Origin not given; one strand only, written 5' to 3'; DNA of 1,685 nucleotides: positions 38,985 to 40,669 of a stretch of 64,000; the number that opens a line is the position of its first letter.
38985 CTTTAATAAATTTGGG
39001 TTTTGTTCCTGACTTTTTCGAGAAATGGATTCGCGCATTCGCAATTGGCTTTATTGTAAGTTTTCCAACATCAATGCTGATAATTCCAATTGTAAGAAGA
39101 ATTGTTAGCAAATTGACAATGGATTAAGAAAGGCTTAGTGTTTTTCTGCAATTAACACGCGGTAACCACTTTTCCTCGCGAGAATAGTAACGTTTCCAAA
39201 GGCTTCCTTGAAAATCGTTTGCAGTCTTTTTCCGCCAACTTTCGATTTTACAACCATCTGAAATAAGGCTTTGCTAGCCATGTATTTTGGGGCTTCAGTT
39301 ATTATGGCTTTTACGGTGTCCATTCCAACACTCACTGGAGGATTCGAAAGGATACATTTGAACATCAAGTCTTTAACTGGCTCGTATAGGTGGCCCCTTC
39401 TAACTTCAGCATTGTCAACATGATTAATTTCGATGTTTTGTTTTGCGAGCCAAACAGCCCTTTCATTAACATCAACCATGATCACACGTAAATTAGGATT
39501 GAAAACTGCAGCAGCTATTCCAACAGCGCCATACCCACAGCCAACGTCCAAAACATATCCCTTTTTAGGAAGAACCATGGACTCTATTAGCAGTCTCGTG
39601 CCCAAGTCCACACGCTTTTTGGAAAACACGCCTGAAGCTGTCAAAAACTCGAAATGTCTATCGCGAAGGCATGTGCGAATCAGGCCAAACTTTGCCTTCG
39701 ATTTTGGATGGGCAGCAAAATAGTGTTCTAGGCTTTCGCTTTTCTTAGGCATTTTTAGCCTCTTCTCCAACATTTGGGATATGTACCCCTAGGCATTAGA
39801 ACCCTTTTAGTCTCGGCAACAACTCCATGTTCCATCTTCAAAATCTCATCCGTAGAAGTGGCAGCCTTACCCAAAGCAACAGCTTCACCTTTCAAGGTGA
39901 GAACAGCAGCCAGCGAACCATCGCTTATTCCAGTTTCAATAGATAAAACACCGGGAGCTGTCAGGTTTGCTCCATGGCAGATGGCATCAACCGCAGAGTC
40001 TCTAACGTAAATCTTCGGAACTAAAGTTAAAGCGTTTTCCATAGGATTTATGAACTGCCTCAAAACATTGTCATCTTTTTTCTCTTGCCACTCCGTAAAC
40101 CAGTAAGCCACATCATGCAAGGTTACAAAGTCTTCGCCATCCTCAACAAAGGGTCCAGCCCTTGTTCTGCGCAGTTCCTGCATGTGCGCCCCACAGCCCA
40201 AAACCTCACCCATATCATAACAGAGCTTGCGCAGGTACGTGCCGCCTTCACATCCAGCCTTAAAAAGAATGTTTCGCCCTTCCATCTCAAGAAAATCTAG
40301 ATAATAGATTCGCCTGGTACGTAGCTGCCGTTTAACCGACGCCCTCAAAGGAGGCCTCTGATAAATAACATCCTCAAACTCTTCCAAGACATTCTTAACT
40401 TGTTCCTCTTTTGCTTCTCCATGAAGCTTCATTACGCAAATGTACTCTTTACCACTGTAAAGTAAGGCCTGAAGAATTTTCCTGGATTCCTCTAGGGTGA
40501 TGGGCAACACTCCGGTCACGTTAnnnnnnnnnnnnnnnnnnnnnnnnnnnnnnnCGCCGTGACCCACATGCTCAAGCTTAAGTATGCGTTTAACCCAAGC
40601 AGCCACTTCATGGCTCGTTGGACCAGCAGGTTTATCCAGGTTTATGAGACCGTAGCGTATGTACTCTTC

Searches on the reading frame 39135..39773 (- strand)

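Call 43: search_protein_families(library=pfam, proteins=[window:39135-39773:-], max_evalue=0.00001)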
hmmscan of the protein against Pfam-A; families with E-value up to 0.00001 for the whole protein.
window:39135-39773:- (212 aa): 6 families
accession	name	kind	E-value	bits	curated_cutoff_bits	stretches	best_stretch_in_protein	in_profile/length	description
PF05175.20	MTS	-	3.1e-41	141.3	23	1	41-207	2-169/170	Methyltransferase small domain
PF13847.12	Methyltransf_31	-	1.8e-10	41.1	27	1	73-155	6-92/145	Methyltransferase domain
PF06325.19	PrmA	-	8e-10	39.1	22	1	63-145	155-238/296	Ribosomal protein L11 methyltransferase (PrmA)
PF13649.12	Methyltransf_25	-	6e-08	33.7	27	1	74-158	1-86/97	Methyltransferase domain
PF10294.15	Methyltransf_16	-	1.1e-06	28.9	21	1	73-122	49-98/174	Lysine methyltransferase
PF12847.13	Methyltransf_18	-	2.5e-06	28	27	1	59-169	3-111/151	Methyltransferase domain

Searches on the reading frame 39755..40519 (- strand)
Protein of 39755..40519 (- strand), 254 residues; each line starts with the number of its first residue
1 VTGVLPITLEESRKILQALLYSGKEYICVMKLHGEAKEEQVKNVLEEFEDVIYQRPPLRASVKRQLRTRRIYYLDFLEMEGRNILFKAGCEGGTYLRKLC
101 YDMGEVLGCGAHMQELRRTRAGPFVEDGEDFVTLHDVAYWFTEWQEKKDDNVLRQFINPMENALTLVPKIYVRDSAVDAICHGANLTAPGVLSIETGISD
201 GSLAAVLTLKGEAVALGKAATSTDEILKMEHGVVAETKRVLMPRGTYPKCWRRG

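Call 43: search_protein_families(library=pfam, proteins=[window:39755-40519:-], max_evalue=0.00001)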
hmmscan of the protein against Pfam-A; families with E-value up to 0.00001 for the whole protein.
window:39755-40519:- (254 aa): 3 families
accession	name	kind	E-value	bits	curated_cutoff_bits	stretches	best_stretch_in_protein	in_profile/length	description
PF16198.10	TruB_C_2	-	8.9e-26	90.3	29.3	1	97-164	1-65/66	tRNA pseudouridylate synthase B C-terminal domain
PF01472.26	PUA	-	4.4e-21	75.1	24.8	1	168-241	1-74/74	PUA domain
PF01509.24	TruB_N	-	1.6e-11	45.2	27.3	0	36-95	72-148/149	TruB family pseudouridylate synthase (N terminal domain)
